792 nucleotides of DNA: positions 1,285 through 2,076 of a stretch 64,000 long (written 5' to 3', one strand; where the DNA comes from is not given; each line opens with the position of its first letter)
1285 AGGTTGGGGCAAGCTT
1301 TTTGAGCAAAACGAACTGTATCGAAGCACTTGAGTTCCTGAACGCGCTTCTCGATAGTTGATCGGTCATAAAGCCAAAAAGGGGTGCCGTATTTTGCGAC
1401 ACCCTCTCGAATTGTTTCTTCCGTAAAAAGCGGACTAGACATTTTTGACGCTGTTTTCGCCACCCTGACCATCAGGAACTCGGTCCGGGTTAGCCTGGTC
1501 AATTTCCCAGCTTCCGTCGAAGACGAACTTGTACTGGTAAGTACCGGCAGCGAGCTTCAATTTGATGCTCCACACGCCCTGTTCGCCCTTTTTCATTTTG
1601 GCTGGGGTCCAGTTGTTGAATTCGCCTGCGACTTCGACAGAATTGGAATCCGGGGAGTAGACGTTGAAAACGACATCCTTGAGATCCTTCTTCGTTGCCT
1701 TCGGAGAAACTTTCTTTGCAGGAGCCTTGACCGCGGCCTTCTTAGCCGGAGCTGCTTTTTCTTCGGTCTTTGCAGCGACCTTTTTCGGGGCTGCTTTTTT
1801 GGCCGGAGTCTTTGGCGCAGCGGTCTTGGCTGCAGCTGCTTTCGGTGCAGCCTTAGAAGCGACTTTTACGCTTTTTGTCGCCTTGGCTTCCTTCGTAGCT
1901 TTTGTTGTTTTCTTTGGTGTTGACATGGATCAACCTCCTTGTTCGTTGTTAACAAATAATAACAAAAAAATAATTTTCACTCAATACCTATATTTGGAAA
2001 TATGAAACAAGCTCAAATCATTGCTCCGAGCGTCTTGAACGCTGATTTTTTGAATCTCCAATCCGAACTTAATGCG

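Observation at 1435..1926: Histone-H1-like tail plus glycogen-binding CBM48: a candidate glycogen-granule-to-nucleoid tether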

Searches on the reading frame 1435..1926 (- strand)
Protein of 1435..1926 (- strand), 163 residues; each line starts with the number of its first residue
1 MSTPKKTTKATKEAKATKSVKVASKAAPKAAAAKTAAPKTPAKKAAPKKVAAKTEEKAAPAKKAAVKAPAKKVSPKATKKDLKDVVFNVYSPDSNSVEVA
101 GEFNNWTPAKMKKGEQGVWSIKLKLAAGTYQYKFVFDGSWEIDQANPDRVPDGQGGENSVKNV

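Call 3: search_protein_families(library=pfam, proteins=[window:1435-1926:-], max_evalue=1)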
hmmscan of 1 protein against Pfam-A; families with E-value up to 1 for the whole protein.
window:1435-1926:- (163 aa): 6 families
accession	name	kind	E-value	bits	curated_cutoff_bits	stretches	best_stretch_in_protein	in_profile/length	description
PF16561.11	AMPK1_CBM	-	2.3e-13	50.6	26.8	1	90-155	7-71/85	Glycogen recognition site of AMP-activated protein kinase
PF02922.24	CBM_48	-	2.6e-11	44.2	22.4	1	80-140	9-72/83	Carbohydrate-binding module 48 (Isoamylase N-terminal domain)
PF22058.2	X25_BaPul_like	-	7.4e-08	32.8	27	1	100-144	12-60/87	Pullulanase X25 domain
PF17802.7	SpaA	-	0.0043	17.6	23.1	1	71-131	6-55/91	Prealbumin-like fold domain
PF22019.2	GlgB_N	-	0.031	14.8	27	1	84-136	28-80/94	alpha-1,4-glucan branching enzyme GlgB, N-terminal domain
PF00686.25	CBM_20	-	0.09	13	23.3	1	86-136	5-68/97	Starch binding domain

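Call 4: search_protein_families(library=ncbifam, proteins=[window:1435-1926:-], max_evalue=1)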
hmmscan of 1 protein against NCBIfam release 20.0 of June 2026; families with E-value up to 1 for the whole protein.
window:1435-1926:- (163 aa): 12 families
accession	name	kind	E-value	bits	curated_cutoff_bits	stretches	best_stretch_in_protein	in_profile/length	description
NF008967.0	PRK12313.1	equivalog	3.8e-09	35.4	577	1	77-141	32-98/633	1,4-alpha-glucan branching protein GlgB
NF003811.1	PRK05402.1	equivalog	4.8e-07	28.7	741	1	78-137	24-86/619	1,4-alpha-glucan branching protein GlgB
TIGR01515.1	branching_enzym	equivalog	5.3e-05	22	463.95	1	78-134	23-82/607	1,4-alpha-glucan branching enzyme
NF009221.0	PRK12568.1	equivalog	7.5e-05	21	1270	1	79-135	149-207/745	1,4-alpha-glucan branching enzyme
NF011294.0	PRK14706.1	equivalog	0.00014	20.2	1284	1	76-138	34-98/642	1,4-alpha-glucan branching enzyme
TIGR02104.1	pulA_typeI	equivalog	0.001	17.3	504.5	1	84-143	20-85/605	type I pullulanase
NF011293.0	PRK14705.1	equivalog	0.0011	16.6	2376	1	76-147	631-707/1224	1,4-alpha-glucan branching enzyme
TIGR02402.1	trehalose_TreZ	equivalog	0.0035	15.7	538.8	1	86-151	2-65/545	malto-oligosyltrehalose trehalohydrolase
NF052315.1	T9SS_plug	equivalog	0.015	14.4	100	1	77-137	274-342/385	type IX secretion system plug protein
NF003842.0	PRK05421.1-4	equivalog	0.16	11.4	144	1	76-126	159-208/259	endonuclease/exonuclease/phosphatase family protein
NF010381.0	PRK13808.1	equivalog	0.47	9.8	426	1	6-83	210-285/335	adenylate kinase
NF007065.0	PRK09510.1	equivalog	0.83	8.6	213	1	5-96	178-272/387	cell envelope integrity protein TolA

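Call 5: search_solved_structures(query=window:1435-1926:-, max_evalue=1, show_alignments=3)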
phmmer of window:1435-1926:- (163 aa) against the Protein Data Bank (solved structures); distinct sequences matched with E-value up to 1: 48.
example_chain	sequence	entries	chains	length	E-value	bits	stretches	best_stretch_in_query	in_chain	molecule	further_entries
6rzn_A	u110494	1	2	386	1.7e-06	31.9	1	56-155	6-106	Ferulic acid esterase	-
8bbp_A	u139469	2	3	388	1.7e-06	31.9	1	56-155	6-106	Ferulic acid esterase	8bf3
8bbp_B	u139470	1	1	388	1.8e-06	31.9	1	56-155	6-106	Ferulic acid esterase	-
1z0n_A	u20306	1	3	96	3.1e-06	31.1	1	91-148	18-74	5'-AMP-activated protein kinase, beta-1 subunit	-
5ot1_A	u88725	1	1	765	5.1e-06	30.4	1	56-161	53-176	Pullulanase type II, GH13 family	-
4yef_A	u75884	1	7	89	7.6e-06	29.8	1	93-148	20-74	5'-AMP-activated protein kinase subunit beta-1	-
1z0m_A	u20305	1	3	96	8e-06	29.7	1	91-148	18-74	5'-AMP-activated protein kinase, beta-1 subunit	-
6e4t_B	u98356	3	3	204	4.2e-05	27.4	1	92-148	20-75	5'-AMP-activated protein kinase subunit beta-1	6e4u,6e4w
4qfg_B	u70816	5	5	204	4.8e-05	27.2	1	92-148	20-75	5'-AMP-activated protein kinase subunit beta-1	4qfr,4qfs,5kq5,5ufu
4pyh_A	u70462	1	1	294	5.1e-05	27.1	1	91-159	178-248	Phosphoglucan phosphatase DSP4, chloroplastic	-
4zhx_B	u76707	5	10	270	6.1e-05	26.9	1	72-148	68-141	5'-AMP-activated protein kinase subunit beta-1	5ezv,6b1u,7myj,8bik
3nme_A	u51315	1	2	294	6.3e-05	26.8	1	91-159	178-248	SEX4 glucan phosphatase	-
4cfe_B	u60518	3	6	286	6.5e-05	26.8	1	73-148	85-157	5'-AMP-ACTIVATED PROTEIN KINASE SUBUNIT BETA-1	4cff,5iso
2f15_A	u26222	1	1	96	0.00011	26.1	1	90-147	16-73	5'-AMP-activated protein kinase, beta-2 subunit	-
4y0g_A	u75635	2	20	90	0.00011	26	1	91-147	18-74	5'-AMP-activated protein kinase subunit beta-2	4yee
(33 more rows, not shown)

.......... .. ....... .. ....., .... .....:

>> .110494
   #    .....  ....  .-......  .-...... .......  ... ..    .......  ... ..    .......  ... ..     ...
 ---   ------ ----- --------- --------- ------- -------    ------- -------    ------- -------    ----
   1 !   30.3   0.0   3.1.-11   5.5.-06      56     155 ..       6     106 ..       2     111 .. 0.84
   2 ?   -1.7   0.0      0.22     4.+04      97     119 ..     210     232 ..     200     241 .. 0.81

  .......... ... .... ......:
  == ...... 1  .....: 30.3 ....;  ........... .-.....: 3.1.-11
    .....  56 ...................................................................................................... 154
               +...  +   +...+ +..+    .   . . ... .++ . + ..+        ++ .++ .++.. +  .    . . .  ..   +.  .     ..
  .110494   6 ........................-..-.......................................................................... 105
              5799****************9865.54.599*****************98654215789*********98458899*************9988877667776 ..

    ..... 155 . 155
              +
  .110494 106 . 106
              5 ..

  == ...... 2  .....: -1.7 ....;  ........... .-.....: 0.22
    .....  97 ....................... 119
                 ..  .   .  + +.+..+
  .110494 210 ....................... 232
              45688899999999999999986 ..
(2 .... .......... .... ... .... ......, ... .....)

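Call 6: find_homologous_proteins(query=window:1435-1926:-, max_evalue=0.001)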
Query window:1435-1926:- (163 aa): 724 proteins with E <= 0.001 among 8000 candidates; the best 120 are listed.
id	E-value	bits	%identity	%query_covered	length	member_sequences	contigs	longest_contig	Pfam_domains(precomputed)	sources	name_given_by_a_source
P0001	1.4e-92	326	100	100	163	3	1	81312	PF02922.25,PF16561.12,PF22058.3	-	-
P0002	3.3e-72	260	77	100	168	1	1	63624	PF02922.25,PF16561.12,PF22058.3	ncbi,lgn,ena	-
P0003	1.9e-66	241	93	60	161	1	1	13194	PF02922.25,PF16561.12,PF22058.3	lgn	-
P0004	8.2e-66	239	89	63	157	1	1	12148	PF02922.25,PF16561.12,PF22058.3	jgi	jgi:1,4-alpha-glucan branching enzyme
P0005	2.5e-65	237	76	100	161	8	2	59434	PF02922.25,PF16561.12,PF22058.3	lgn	-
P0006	4.8e-59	217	83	64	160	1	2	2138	PF02922.25,PF16561.12,PF22058.3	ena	-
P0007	4.9e-59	217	84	64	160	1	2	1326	PF02922.25,PF16561.12,PF22058.3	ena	-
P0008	5.3e-59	217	84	64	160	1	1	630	PF02922.25,PF16561.12,PF22058.3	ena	-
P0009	1.1e-58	216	83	64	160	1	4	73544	PF02922.25,PF16561.12,PF22058.3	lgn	-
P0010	1.1e-58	216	94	50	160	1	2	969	PF02922.25,PF16561.12,PF22058.3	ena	-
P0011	1.3e-58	216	83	64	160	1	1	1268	PF02922.25,PF16561.12,PF22058.3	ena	-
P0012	1.7e-58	215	83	64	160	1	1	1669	PF02922.25,PF16561.12,PF22058.3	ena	-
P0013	1.7e-58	215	84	64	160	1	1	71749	PF02922.25,PF16561.12,PF22058.3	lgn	-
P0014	2.0e-58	215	83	64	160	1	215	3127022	PF02922.25,PF16561.12,PF22058.3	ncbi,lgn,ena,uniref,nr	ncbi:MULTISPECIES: glycogen-binding domain-containing protein [Hallerella]|uniref:AMP-activated prot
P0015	2.2e-58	215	83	64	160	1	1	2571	PF02922.25,PF16561.12,PF22058.3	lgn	-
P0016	2.4e-58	215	83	64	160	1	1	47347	PF02922.25,PF16561.12,PF22058.3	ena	-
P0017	3.2e-58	214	82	66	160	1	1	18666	PF02922.25,PF16561.12,PF22058.3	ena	-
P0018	4.4e-58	214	83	64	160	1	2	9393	PF02922.25,PF16561.12,PF22058.3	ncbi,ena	-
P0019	4.5e-58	214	82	64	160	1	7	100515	PF02922.25,PF16561.12,PF22058.3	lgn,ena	-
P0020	4.8e-58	214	83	64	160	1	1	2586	PF02922.25,PF16561.12,PF22058.3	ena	-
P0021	5.5e-58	214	82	66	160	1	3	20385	PF02922.25,PF16561.12,PF22058.3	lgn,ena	-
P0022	6.2e-58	213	83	64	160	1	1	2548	PF02922.25,PF16561.12,PF22058.3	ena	-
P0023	8.9e-58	213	94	50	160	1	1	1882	PF02922.25,PF16561.12,PF22058.3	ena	-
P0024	9.9e-58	213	83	64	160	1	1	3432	PF02922.25,PF16561.12,PF22058.3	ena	-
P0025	1.6e-57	212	72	87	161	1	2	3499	PF02922.25,PF16561.12,PF22058.3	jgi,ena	jgi:1,4-alpha-glucan branching enzyme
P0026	1.7e-57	212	72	87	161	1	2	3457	PF02922.25,PF16561.12,PF22058.3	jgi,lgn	jgi:1,4-alpha-glucan branching enzyme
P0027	1.4e-56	209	83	64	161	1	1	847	PF02922.25,PF16561.12,PF22058.3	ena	-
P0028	1.5e-56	209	82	64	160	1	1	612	PF02922.25,PF16561.12,PF22058.3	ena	-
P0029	1.8e-56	209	88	64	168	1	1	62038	PF02922.25,PF16561.12,PF22058.3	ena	-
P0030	6.6e-53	197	91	50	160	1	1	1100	PF02922.25,PF16561.12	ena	-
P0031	3.7e-52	195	92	51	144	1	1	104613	PF02922.25,PF16561.12,PF22058.3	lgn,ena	-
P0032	6.4e-52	194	87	64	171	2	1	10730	PF02922.25,PF16561.12,PF22058.3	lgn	-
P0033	1.2e-51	193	88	51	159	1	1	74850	PF02922.25,PF16561.12,PF22058.3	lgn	-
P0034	1.4e-51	193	66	100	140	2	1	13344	PF02922.25,PF16561.12,PF22058.3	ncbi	-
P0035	1.4e-51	193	82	66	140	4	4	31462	PF02922.25,PF16561.12,PF22058.3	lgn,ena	-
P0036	1.9e-51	192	92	51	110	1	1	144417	PF02922.25,PF16561.12,PF22058.3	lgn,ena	-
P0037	2.7e-51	192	75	74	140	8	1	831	PF02922.25,PF16561.12,PF22058.3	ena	-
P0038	2.7e-51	192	73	82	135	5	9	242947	PF02922.25,PF16561.12,PF22058.3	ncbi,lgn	-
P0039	4.5e-51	191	90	51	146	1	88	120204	PF02922.25,PF16561.12,PF22058.3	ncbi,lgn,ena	-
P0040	4.7e-51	191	74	78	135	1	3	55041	PF02922.25,PF16561.12,PF22058.3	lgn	-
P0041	6.6e-51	191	69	75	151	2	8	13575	PF02922.25,PF16561.12,PF22058.3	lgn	-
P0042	9.2e-51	190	85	59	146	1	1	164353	PF02922.25,PF16561.12,PF22058.3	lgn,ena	-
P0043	1.9e-50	189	73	76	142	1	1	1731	PF02922.25,PF16561.12,PF22058.3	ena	-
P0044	2.8e-50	189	84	59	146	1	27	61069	PF02922.25,PF16561.12,PF22058.3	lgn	-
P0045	4.8e-50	188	92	51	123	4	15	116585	PF02922.25,PF16561.12,PF22058.3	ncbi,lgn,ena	-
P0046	4.8e-50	188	74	73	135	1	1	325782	PF02922.25,PF16561.12,PF22058.3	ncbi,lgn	-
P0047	8.6e-50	187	74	77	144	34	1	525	PF02922.25,PF16561.12,PF22058.3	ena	-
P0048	1.7e-49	186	87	52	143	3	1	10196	PF02922.25,PF16561.12,PF22058.3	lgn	-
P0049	2.1e-49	186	84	51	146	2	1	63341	PF02922.25,PF16561.12,PF22058.3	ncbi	-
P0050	2.2e-49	186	94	50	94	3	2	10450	PF02922.25,PF16561.12,PF22058.3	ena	-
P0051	9.4e-49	184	80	62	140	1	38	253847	PF02922.25,PF16561.12,PF22058.3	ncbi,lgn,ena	-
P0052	2.8e-48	182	79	62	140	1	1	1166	PF02922.25,PF16561.12,PF22058.3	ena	-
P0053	5.3e-48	181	91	50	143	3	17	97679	PF02922.25,PF16561.12,PF22058.3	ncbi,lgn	-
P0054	1.7e-47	180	88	51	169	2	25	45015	PF02922.25,PF16561.12,PF22058.3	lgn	-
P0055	2.5e-47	179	86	58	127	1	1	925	PF02922.25,PF16561.12,PF22058.3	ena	-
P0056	1.7e-46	176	82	60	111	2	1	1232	PF02922.25,PF16561.12,PF22058.3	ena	-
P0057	1.9e-45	173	83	51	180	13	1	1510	PF02922.25,PF16561.12,PF22058.3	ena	-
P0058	3.5e-43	166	69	74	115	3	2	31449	PF02922.25,PF16561.12,PF22058.3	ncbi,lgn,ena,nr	ncbi:MAG: glycogen-binding domain-containing protein [Fibrobacteraceae bacterium]|nr:glycogen-bindin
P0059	1.6e-41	160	63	80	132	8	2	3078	PF02922.25,PF16561.12,PF22058.3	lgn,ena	-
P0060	2.5e-41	160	69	64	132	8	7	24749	PF02922.25,PF16561.12,PF22058.3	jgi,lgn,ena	-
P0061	3.0e-41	159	77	50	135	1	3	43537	PF02922.25,PF16561.12,PF22058.3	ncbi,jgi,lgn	jgi:1,4-alpha-glucan branching enzyme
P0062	1.5e-40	157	60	66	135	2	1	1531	PF02922.25,PF16561.12,PF22058.3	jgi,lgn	-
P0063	4.9e-38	149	77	47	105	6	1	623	PF02922.25,PF16561.12,PF22058.3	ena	-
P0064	1.2e-35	141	72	50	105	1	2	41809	PF02922.25,PF16561.12,PF22058.3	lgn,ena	-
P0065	4.2e-31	126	68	48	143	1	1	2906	PF02922.25,PF16561.12,PF22058.3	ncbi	-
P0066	3.1e-27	114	54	74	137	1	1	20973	PF02922.25,PF16561.12,PF22058.3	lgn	-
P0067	1.3e-26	112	55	60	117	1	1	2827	PF02922.25,PF16561.12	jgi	-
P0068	6.1e-26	110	51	50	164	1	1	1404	PF02922.25,PF16561.12,PF22058.3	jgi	jgi:hypothetical protein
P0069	9.2e-25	106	54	48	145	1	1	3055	PF02922.25,PF16561.12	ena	-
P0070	3.0e-24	104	54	48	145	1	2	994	PF02922.25,PF16561.12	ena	-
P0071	3.9e-24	104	52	53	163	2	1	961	PF16561.12,PF22058.3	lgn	-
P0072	4.0e-23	101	52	48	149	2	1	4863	PF02922.25,PF16561.12,PF07382.17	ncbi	-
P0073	6.4e-23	100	62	45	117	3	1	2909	PF02922.25,PF16561.12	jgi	jgi:1,4-alpha-glucan branching enzyme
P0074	2.9e-22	98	54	48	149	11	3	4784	PF02922.25,PF16561.12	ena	-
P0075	7.1e-22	96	54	48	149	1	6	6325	PF02922.25,PF16561.12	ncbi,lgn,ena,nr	ncbi:MAG: glycogen-binding domain-containing protein [Fibrobacterales bacterium]|nr:glycogen-binding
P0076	1.0e-21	96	54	48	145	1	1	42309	PF02922.25,PF16561.12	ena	-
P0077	1.6e-21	95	54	48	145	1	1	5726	PF02922.25,PF16561.12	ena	-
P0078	1.7e-21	95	54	48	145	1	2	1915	PF02922.25,PF16561.12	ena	-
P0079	2.0e-21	95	54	46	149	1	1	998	PF02922.25,PF16561.12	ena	-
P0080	2.2e-21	95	54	48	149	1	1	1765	PF02922.25,PF16561.12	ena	-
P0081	8.1e-21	93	49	40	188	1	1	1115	PF16561.12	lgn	-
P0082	2.9e-20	91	52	48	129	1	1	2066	PF02922.25,PF16561.12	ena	-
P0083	5.9e-20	90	62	36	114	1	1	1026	PF02922.25,PF16561.12,PF22058.3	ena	-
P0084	2.6e-19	88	54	48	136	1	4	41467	PF02922.25,PF16561.12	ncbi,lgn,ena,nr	ncbi:MAG: glycogen-binding domain-containing protein [Fibrobacterales bacterium]|nr:glycogen-binding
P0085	7.7e-19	87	50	48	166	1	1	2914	PF02922.25,PF16561.12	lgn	-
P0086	1.2e-18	86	49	68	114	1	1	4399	PF02922.25,PF16561.12,PF22058.3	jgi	jgi:1,4-alpha-glucan branching enzyme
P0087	6.3e-18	84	50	48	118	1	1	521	PF02922.25,PF16561.12,PF22058.3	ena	-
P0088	1.4e-17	83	49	49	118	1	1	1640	PF02922.25,PF16561.12,PF22058.3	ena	-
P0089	2.4e-17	82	48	48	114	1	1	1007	PF02922.25,PF16561.12,PF22058.3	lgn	-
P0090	5.3e-17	81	48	49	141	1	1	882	PF02922.25,PF16561.12,PF22058.3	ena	-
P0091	1.3e-16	79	47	49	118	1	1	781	PF02922.25,PF16561.12,PF22058.3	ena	-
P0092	1.5e-16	79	45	66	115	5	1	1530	PF02922.25,PF16561.12,PF22058.3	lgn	-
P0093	2.4e-16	79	47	49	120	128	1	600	PF02922.25,PF16561.12,PF22058.3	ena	-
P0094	2.5e-16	79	56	36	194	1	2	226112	PF02922.25,PF16561.12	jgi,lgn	jgi:hypothetical protein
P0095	2.5e-16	78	46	50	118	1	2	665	PF02922.25,PF16561.12,PF22058.3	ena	-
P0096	3.4e-16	78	45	43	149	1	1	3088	PF02922.25,PF16561.12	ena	-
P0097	3.5e-16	78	47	49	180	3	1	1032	PF02922.25,PF16561.12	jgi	jgi:hypothetical protein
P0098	4.1e-16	78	45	49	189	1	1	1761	PF02922.25,PF16561.12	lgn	-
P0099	4.8e-16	78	44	33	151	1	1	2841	PF02922.25,PF16561.12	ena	-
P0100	6.9e-16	77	35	56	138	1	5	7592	PF02922.25,PF16561.12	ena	-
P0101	7.0e-16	77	44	64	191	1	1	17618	PF02922.25,PF16561.12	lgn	-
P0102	8.0e-16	77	48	48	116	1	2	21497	PF02922.25,PF16561.12,PF22058.3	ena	-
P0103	8.9e-16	77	46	33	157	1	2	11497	PF02922.25,PF16561.12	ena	-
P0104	9.9e-16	77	44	34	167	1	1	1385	PF02922.25,PF16561.12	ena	-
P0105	1.4e-15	76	47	69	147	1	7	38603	PF02922.25,PF16561.12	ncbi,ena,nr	ncbi:MAG: glycogen-binding domain-containing protein [Fibrobacter sp.]|nr:glycogen-binding domain-co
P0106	1.5e-15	76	47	69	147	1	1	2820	PF02922.25,PF16561.12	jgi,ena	jgi:hypothetical protein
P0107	1.7e-15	76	44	41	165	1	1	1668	PF02922.25,PF16561.12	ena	-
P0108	1.8e-15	76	35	56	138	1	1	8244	PF02922.25,PF16561.12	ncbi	-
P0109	1.9e-15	76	46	50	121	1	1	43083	PF02922.25,PF16561.12,PF22058.3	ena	-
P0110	1.9e-15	76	41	59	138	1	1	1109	PF02922.25,PF16561.12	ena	-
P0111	2.0e-15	76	45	48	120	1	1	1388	PF02922.25,PF16561.12,PF22058.3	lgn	-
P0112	2.3e-15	75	35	56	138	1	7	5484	PF02922.25,PF16561.12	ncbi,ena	-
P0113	2.3e-15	75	47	69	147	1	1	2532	PF02922.25,PF16561.12,PF07382.17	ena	-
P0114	2.6e-15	75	44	33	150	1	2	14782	PF02922.25,PF16561.12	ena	-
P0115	2.9e-15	75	38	59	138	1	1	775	PF02922.25,PF16561.12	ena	-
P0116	3.0e-15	75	46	33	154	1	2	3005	PF02922.25,PF16561.12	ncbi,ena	-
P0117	3.2e-15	75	46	33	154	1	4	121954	PF02922.25,PF16561.12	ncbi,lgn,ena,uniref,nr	ncbi:glycogen-binding domain-containing protein [Fibrobacter succinogenes]|uniref:glycogen-binding d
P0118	3.2e-15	75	40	59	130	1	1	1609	PF02922.25,PF16561.12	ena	-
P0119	3.3e-15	75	37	59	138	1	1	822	PF02922.25,PF16561.12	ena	-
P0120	3.5e-15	75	35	56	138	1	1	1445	PF02922.25,PF16561.12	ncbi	-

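Call 10: find_encoding_contigs(protein=P0117, flank=8000, max_places=3)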
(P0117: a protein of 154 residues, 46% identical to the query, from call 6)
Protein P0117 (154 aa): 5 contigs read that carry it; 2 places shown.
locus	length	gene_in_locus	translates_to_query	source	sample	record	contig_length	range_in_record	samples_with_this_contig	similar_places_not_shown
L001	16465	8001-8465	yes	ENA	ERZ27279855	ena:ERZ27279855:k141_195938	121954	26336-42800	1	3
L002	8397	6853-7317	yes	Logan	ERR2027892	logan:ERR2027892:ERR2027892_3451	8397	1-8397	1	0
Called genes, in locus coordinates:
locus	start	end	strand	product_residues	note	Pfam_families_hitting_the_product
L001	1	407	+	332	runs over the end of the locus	PF00005:ABC_tran, PF08352:oligo_HPY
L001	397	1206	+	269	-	PF00005:ABC_tran, PF13401:AAA_22 (weak)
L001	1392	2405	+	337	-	PF01510:Amidase_2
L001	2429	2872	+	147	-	-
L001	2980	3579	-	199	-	PF13505:OMP_b-brl, PF13568:OMP_b-brl_2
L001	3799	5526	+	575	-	PF02927:CelD_N, PF00759:Glyco_hydro_9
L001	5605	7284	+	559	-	PF16173:DUF4874, PF16116:DUF4832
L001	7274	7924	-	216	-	PF00834:Ribul_P_3_epim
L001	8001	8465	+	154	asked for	PF02922:CBM_48 (weak), PF16561:AMPK1_CBM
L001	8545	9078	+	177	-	-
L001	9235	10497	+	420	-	PF00278:Orn_DAP_Arg_deC, PF02784:Orn_Arg_deC_N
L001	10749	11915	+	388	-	PF13793:Pribosyltran_N (faint), PF00156:Pribosyltran, PF14572:Pribosyl_synth (weak)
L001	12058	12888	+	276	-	-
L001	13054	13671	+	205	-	-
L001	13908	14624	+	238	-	-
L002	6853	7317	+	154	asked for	PF02922:CBM_48 (weak), PF16561:AMPK1_CBM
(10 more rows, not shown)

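Call 11: find_encoding_contigs(protein=P0014, flank=8000, max_places=2)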
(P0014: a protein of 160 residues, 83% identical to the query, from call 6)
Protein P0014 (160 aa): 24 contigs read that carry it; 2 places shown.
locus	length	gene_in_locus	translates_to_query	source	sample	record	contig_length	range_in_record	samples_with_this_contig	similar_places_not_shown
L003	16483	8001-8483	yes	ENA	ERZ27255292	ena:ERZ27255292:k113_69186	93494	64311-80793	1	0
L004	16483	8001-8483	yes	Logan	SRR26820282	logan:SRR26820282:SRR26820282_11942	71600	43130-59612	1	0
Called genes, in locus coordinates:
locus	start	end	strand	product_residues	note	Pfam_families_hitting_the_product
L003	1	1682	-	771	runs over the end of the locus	PF03176:MMPL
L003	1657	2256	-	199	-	PF19574:LolA_3, PF03548:LolA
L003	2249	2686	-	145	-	PF13279:4HBT_2, PF03061:4HBT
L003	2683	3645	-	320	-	PF03279:Lip_A_acyltrans (weak)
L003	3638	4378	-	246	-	PF00535:Glycos_transf_2, PF13641:Glyco_tranf_2_3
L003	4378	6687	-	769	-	PF00501:AMP-binding, PF22818:ApeI-like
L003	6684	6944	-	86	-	PF00550:PP-binding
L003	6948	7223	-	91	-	-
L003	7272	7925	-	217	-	PF00834:Ribul_P_3_epim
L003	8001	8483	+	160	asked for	PF02922:CBM_48, PF16561:AMPK1_CBM, PF22058:X25_BaPul_like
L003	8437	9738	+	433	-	PF00278:Orn_DAP_Arg_deC, PF02784:Orn_Arg_deC_N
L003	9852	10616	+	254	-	PF00230:MIP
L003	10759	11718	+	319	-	PF00293:NUDIX, PF01243:PNPOx_N, PF12900:Pyridox_ox_2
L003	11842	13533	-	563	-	PF00654:Voltage_CLC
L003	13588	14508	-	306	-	PF01544:CorA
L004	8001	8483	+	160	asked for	PF02922:CBM_48, PF16561:AMPK1_CBM, PF22058:X25_BaPul_like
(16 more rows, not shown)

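Call 12: find_encoding_contigs(protein=P0094, flank=8000, max_places=2)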
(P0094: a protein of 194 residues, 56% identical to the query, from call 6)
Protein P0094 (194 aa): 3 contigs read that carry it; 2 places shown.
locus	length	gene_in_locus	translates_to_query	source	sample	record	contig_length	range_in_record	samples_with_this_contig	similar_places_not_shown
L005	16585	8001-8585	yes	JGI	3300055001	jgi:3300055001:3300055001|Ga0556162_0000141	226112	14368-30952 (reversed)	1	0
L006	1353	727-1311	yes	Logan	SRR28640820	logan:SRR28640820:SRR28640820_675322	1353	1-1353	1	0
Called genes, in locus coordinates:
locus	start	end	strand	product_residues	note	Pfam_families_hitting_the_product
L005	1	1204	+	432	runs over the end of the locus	PF00150:Cellulase (weak)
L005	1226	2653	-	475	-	-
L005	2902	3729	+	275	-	PF14394:DUF4423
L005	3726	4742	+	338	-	-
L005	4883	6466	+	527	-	PF03664:Glyco_hydro_62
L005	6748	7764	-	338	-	PF02826:2-Hacid_dh_C (weak), PF03446:NAD_binding_2 (weak), PF03807:F420_oxidored (weak), PF07991:KARI_N, PF01450:KARI_C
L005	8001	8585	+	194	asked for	PF02922:CBM_48, PF16561:AMPK1_CBM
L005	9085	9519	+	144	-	-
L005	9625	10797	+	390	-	PF12833:HTH_18, PF00165:HTH_AraC (weak)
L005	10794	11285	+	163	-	-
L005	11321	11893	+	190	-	PF00565:SNase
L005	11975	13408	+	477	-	PF15892:BNR_4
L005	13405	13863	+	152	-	PF03473:MOSC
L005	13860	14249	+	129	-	PF00903:Glyoxalase (weak), PF22677:Ble-like_N (faint)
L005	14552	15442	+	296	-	PF14256:YwiC (weak)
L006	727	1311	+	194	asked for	PF02922:CBM_48, PF16561:AMPK1_CBM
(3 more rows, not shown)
